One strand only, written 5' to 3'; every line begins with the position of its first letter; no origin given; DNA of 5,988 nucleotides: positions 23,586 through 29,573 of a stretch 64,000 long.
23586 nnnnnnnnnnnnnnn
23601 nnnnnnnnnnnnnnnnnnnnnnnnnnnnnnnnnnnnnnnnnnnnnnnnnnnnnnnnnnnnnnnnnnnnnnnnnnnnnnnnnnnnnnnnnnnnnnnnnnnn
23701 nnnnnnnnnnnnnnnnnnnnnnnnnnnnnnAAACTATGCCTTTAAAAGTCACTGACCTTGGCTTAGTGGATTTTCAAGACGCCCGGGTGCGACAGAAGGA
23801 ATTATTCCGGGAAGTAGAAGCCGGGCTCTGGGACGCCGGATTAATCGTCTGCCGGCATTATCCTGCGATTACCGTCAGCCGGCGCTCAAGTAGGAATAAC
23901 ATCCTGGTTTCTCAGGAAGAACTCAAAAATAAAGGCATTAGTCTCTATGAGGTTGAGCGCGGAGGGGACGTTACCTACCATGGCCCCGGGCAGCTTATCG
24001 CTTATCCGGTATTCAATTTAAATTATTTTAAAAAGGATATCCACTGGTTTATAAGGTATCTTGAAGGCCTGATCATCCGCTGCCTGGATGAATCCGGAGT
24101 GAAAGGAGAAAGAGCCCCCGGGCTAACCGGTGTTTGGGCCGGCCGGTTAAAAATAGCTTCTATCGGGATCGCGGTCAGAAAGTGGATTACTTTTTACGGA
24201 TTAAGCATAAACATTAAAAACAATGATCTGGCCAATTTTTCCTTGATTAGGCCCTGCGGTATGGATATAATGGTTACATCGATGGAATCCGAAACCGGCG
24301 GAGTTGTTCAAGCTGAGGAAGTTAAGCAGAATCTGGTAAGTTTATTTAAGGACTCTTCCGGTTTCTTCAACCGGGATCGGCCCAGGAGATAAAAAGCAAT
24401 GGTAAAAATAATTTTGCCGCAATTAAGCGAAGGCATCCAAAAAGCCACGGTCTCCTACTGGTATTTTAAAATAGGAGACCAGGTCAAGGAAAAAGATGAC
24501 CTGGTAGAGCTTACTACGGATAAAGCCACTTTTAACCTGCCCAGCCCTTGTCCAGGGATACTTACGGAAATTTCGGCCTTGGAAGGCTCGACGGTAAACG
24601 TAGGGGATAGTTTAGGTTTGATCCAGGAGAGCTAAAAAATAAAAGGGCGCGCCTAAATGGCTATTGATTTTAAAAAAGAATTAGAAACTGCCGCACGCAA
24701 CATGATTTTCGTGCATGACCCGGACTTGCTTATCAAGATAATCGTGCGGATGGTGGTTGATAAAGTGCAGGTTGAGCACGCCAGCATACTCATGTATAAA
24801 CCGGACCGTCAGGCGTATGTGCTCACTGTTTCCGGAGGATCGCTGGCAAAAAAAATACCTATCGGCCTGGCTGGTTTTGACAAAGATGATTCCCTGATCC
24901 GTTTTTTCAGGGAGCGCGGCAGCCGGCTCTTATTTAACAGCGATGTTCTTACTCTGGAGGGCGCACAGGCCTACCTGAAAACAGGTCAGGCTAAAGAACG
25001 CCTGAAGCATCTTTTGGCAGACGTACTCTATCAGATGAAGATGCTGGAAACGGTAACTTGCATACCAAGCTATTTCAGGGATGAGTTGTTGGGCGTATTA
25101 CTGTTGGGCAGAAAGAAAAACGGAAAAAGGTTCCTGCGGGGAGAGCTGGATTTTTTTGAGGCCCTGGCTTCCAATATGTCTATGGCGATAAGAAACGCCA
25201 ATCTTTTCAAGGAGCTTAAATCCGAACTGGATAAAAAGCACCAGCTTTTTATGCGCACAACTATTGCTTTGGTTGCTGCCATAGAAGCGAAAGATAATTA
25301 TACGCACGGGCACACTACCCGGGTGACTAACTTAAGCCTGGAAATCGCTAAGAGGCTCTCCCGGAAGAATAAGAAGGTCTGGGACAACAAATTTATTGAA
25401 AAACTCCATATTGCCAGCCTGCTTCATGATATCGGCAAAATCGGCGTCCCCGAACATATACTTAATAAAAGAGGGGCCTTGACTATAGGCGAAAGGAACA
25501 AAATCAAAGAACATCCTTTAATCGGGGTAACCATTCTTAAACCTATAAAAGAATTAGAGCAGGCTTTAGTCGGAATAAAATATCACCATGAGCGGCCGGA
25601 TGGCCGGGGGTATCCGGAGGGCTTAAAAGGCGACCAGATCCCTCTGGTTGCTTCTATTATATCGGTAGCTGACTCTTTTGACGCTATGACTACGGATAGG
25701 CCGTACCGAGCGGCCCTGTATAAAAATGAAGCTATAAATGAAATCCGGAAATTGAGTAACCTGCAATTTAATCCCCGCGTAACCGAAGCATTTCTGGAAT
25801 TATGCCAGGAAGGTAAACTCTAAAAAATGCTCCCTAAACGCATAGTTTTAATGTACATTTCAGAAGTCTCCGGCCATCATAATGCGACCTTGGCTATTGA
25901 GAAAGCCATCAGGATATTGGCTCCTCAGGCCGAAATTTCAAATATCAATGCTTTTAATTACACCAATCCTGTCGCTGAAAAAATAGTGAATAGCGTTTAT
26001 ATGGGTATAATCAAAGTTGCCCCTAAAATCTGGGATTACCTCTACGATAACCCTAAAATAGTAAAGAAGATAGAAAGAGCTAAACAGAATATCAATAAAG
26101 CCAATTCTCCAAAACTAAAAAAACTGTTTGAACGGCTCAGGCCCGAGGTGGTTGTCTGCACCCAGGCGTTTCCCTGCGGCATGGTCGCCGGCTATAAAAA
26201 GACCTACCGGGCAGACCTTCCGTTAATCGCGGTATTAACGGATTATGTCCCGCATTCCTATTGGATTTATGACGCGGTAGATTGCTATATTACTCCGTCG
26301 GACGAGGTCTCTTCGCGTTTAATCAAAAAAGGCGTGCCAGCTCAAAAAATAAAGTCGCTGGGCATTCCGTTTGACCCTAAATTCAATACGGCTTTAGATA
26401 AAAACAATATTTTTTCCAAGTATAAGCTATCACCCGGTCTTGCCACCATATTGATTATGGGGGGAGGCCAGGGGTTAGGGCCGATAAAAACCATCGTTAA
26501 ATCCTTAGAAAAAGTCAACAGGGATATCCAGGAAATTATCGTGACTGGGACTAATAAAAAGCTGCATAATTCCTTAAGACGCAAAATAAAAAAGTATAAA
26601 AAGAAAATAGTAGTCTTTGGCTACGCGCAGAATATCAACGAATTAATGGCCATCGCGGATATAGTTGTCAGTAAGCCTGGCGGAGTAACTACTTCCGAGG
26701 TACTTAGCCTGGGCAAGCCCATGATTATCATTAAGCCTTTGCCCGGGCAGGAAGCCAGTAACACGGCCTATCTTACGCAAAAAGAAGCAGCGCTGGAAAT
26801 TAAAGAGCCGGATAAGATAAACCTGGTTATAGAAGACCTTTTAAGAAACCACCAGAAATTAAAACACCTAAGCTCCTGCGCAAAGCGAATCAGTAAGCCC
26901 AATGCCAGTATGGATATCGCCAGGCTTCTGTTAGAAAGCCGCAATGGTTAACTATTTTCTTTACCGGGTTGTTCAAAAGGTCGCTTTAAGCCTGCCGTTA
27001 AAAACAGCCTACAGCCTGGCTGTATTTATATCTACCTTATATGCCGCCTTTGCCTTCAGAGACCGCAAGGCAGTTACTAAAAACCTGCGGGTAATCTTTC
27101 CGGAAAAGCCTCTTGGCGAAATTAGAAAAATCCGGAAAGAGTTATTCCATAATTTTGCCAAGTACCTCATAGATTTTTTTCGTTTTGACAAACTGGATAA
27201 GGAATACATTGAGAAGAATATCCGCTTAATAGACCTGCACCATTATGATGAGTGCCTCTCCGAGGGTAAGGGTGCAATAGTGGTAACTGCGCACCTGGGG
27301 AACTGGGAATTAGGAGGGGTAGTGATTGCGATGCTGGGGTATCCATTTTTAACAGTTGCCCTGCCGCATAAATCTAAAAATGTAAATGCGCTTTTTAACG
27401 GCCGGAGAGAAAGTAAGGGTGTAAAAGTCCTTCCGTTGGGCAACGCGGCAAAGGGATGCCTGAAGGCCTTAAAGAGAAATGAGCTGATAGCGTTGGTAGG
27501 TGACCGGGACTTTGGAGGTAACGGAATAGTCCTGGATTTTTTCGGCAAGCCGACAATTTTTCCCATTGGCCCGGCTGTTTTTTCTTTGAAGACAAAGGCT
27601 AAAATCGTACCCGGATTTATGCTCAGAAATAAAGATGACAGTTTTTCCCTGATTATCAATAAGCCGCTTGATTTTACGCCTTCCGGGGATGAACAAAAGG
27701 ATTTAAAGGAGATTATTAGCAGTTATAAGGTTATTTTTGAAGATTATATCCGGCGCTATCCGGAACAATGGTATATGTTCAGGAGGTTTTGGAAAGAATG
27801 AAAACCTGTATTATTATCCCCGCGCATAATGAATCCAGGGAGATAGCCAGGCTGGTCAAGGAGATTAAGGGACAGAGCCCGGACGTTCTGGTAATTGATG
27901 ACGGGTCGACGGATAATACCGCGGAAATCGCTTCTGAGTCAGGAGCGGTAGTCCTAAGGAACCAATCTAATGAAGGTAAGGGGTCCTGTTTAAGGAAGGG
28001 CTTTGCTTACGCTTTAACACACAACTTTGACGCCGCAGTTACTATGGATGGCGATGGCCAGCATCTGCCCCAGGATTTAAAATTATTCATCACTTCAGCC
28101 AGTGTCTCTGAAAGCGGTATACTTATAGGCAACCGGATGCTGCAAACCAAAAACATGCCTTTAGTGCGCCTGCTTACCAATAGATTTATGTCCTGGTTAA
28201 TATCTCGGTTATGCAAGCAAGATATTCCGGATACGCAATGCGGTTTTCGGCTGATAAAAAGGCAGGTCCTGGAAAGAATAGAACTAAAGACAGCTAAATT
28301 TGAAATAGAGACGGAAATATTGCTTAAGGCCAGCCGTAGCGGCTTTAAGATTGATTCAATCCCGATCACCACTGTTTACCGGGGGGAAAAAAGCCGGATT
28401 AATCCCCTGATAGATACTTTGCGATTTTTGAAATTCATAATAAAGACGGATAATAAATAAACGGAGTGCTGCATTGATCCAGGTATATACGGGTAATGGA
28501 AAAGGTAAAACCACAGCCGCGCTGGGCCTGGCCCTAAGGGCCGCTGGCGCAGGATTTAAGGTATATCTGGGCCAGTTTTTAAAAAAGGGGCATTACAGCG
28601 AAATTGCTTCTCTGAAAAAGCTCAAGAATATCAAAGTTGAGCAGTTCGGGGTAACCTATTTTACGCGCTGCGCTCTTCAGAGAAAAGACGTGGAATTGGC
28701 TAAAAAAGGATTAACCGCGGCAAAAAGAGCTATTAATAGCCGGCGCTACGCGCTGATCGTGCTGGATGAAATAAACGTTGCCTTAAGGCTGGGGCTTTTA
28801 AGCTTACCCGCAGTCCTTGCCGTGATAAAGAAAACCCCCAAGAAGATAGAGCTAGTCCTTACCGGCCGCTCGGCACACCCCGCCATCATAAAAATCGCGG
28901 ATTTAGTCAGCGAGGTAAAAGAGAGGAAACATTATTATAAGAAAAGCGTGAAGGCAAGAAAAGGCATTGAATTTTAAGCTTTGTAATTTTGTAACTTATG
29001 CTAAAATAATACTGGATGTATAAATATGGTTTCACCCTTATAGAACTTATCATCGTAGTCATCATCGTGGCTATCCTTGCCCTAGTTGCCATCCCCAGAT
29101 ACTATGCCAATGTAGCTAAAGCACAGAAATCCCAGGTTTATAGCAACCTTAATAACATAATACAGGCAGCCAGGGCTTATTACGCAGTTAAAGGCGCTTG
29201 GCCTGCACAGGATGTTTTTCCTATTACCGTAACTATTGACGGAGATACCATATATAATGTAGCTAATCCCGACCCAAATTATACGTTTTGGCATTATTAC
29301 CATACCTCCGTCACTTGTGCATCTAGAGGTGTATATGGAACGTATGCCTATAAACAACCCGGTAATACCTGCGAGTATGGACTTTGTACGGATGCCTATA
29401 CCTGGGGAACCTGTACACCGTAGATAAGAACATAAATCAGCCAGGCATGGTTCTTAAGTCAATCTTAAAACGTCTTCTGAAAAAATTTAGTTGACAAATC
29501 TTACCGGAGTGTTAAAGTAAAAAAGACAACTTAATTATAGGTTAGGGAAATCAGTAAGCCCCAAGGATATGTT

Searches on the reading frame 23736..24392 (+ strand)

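Call 3: search_protein_families(library=ncbifam, proteins=[window:23736-24392:+])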
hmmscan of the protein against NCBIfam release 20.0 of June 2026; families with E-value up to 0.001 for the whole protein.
window:23736-24392:+ (218 aa): 5 families
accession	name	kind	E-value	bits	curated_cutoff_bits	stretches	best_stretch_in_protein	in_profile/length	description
TIGR00214.1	lipB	equivalog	4.2e-40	137.3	83.55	1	35-204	14-182/187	lipoyl(octanoyl) transferase LipB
NF010925.0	PRK14345.1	equivalog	7.8e-40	136.9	155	1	2-205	13-214/236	lipoyl(octanoyl) transferase LipB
NF010921.0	PRK14341.1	equivalog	2.7e-38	131.7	230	1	10-207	24-222/230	lipoyl(octanoyl) transferase LipB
NF010922.0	PRK14342.1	equivalog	4.6e-33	114.3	235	1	5-207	8-202/215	lipoyl(octanoyl) transferase LipB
NF010923.0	PRK14343.1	equivalog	4e-26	92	298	1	3-202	15-212/237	lipoyl(octanoyl) transferase LipB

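Call 4: search_protein_families(library=pfam, proteins=[window:23736-24392:+])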
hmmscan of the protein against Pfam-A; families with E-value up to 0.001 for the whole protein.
window:23736-24392:+ (218 aa): 1 family
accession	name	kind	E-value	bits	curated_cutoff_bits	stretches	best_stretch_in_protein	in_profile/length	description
PF21948.1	LplA-B_cat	-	6.9e-36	124.5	27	1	19-204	8-199/200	Lipoyl protein ligase A/B catalytic domain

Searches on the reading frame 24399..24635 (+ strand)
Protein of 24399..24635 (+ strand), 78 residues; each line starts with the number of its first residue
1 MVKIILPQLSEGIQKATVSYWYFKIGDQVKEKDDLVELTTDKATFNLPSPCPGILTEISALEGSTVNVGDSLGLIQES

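Call 26: search_protein_families(library=pfam, proteins=[window:24399-24635:+], max_evalue=0.0001)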
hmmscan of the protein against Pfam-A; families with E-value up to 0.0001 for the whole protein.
window:24399-24635:+ (78 aa): 1 family
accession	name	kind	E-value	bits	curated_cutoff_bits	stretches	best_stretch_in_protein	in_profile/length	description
PF00364.28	Biotin_lipoyl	-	1.1e-15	57.6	22.1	1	3-73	2-71/73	Biotin-requiring enzyme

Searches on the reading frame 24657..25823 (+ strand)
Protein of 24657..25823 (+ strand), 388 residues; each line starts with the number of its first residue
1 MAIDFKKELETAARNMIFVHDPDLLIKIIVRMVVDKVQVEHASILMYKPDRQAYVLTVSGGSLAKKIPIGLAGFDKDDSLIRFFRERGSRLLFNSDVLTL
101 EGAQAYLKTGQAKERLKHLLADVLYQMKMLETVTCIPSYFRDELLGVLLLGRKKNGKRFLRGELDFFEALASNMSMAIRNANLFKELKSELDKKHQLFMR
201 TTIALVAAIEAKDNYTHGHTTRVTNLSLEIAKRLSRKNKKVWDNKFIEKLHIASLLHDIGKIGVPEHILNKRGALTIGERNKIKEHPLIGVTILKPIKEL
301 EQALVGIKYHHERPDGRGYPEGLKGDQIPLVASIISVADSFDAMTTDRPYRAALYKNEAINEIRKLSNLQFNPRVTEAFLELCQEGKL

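Call 26: search_protein_families(library=pfam, proteins=[window:24657-25823:+], max_evalue=0.0001)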
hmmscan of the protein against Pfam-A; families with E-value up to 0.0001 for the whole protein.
window:24657-25823:+ (388 aa): 4 families
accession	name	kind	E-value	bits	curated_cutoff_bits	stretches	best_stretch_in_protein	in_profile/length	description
PF13487.12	HD_5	-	6.1e-35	120.9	27.2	1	207-375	5-170/170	HD domain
PF01966.28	HD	-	2.5e-21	76.5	22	1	218-344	3-116/116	HD domain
PF01590.32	GAF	-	6.7e-07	30.3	22.4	1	21-178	1-133/133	GAF domain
PF13492.12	GAF_3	-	8.2e-06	26.7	27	1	131-180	81-129/129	GAF domain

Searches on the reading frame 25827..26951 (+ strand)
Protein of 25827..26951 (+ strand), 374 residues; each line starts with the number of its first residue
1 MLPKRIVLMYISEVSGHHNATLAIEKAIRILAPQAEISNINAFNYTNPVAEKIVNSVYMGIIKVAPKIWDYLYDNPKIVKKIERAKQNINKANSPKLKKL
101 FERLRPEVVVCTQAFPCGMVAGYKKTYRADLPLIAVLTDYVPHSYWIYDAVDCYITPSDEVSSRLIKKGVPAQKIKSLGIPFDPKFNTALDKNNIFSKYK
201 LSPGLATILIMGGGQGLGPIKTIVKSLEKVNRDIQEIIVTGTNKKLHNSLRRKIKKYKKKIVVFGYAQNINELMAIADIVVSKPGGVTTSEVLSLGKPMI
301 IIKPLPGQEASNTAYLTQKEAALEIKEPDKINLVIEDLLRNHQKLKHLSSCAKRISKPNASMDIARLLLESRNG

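Call 26: search_protein_families(library=pfam, proteins=[window:25827-26951:+], max_evalue=0.0001)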
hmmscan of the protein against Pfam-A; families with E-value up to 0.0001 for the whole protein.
window:25827-26951:+ (374 aa): 5 families
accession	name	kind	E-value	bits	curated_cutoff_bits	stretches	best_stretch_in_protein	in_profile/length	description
PF06925.17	MGDG_synth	-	5.6e-24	85.6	25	1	17-181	1-168/169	Monogalactosyldiacylglycerol (MGDG) synthase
PF04101.22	Glyco_tran_28_C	-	3.5e-17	63.4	22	1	207-356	1-158/166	Glycosyltransferase family 28 C-terminal domain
PF02350.25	Epimerase_2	-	5.5e-06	25.9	30.6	1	153-368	125-346/347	UDP-N-acetylglucosamine 2-epimerase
PF13439.12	Glyco_transf_4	-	2.1e-05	25.1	28.5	0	86-176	53-160/170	Glycosyltransferase Family 4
PF13692.12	Glyco_trans_1_4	-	4.8e-05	24.1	27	0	223-309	20-113/142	Glycosyl transferases group 1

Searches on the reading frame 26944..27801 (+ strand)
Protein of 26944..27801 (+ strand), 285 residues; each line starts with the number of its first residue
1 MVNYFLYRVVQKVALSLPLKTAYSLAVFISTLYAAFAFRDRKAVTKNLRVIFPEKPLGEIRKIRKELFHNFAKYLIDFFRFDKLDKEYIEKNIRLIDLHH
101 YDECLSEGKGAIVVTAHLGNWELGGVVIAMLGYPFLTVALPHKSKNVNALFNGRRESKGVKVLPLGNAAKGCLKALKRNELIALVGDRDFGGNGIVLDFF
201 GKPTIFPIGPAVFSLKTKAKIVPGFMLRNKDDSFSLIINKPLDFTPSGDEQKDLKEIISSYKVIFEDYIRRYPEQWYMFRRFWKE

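Call 26: search_protein_families(library=pfam, proteins=[window:26944-27801:+], max_evalue=0.0001)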
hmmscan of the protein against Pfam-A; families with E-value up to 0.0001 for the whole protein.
window:26944-27801:+ (285 aa): 1 family
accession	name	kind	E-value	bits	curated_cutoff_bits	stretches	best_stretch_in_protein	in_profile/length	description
PF03279.18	Lip_A_acyltrans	-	4.8e-58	197.1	22.3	1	5-284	17-294/295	Bacterial lipid A biosynthesis acyltransferase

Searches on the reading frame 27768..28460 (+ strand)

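Call 26: search_protein_families(library=pfam, proteins=[window:27768-28460:+], max_evalue=0.0001)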
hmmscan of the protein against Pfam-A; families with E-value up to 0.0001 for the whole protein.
window:27768-28460:+ (230 aa): 1 family
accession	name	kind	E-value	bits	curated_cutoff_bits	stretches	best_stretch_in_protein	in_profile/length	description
PF00535.33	Glycos_transf_2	-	1.6e-23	83.9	23.3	1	14-171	1-167/168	Glycosyl transferase family 2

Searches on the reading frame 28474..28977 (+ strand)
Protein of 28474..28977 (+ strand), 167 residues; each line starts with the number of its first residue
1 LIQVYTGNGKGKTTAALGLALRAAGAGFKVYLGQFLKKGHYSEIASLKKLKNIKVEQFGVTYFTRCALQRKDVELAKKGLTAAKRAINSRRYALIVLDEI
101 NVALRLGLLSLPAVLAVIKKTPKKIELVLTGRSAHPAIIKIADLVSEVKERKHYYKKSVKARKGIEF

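Call 26: search_protein_families(library=pfam, proteins=[window:28474-28977:+], max_evalue=0.0001)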
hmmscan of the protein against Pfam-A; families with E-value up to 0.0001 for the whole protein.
window:28474-28977:+ (167 aa): 1 family
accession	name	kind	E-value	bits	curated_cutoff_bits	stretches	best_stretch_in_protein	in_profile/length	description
PF02572.21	CobA_CobO_BtuR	-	1.2e-59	201.9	25.7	1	1-167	4-172/172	ATP:corrinoid adenosyltransferase BtuR/CobO/CobP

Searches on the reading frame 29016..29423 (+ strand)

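Call 26: search_protein_families(library=pfam, proteins=[window:29016-29423:+], max_evalue=0.0001)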
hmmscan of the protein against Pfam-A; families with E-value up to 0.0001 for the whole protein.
window:29016-29423:+ (135 aa): 1 family
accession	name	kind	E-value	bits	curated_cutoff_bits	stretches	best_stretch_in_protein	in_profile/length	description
PF07963.17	N_methyl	-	1.3e-06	28.2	21.2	1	3-26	4-27/27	Prokaryotic N-terminal methylation motif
